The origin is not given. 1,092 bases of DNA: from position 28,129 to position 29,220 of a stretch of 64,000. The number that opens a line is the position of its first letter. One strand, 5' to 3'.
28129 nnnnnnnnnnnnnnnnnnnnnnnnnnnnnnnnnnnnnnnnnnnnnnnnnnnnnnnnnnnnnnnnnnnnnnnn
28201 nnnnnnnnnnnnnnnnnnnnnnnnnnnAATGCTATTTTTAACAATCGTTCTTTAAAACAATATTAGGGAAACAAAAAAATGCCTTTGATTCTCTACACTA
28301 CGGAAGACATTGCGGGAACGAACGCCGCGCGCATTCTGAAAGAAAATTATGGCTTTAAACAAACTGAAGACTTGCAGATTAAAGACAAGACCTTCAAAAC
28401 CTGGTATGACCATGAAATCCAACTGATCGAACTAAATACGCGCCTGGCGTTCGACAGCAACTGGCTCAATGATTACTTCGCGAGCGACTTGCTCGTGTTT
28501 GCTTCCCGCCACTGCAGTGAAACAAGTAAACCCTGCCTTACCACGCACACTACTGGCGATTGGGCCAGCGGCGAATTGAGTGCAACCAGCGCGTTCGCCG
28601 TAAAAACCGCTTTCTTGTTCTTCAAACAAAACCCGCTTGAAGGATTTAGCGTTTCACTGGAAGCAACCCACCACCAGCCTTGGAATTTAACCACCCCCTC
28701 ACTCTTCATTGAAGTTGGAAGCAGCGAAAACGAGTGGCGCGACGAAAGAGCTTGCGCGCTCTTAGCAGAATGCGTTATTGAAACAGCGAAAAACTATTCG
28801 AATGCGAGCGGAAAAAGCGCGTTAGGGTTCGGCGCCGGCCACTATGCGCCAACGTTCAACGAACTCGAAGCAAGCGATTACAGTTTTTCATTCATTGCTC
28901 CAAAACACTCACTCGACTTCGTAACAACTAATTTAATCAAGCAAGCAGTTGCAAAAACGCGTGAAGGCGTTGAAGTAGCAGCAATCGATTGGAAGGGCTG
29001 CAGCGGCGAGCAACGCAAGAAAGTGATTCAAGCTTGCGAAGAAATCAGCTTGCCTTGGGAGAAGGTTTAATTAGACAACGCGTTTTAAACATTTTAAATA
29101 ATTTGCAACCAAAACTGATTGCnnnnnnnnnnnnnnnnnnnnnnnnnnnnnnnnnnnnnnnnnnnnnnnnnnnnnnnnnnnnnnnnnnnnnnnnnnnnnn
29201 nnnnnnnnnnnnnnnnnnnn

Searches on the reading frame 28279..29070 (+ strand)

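Call 3: search_protein_families(library=pfam, proteins=[window:28279-29070:+], max_evalue=0.01)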
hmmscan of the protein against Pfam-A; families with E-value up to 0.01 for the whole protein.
window:28279-29070:+ (263 aa): 1 family
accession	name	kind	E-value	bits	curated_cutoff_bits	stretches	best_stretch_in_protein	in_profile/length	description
PF04414.18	tRNA_deacylase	-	1.3e-50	172.2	33.6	1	69-260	5-204/205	D-aminoacyl-tRNA deacylase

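Call 4: search_protein_families(library=ncbifam, proteins=[window:28279-29070:+], max_evalue=0.01)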
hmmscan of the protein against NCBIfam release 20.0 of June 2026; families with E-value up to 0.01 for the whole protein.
window:28279-29070:+ (263 aa): 8 families
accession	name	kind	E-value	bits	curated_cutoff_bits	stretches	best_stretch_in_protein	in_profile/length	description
NF003072.0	PRK03995.1-4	equivalog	3.1e-48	164.6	272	1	1-260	1-268/271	D-aminoacyl-tRNA deacylase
NF003074.0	PRK03995.1-6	equivalog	1.9e-46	158.6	481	1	1-258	1-267/272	D-aminoacyl-tRNA deacylase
NF003071.0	PRK03995.1-3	equivalog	1.1e-39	136.3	363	1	63-263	40-254/254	D-aminoacyl-tRNA deacylase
NF011436.0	PRK14866.1-3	equivalog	5.8e-33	114.4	612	1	36-259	27-250/435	hypothetical protein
NF011435.0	PRK14866.1-1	equivalog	2.4e-26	92.7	622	1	64-224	66-232/441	hypothetical protein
NF003073.0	PRK03995.1-5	equivalog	8.3e-26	90.7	562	1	67-258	84-281/297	D-aminoacyl-tRNA deacylase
NF003070.0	PRK03995.1-1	equivalog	5e-20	72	352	1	66-256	36-230/237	D-aminoacyl-tRNA deacylase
NF011437.0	PRK14866.1-5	equivalog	7.6e-19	67.9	1107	1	68-217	68-227/524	hypothetical protein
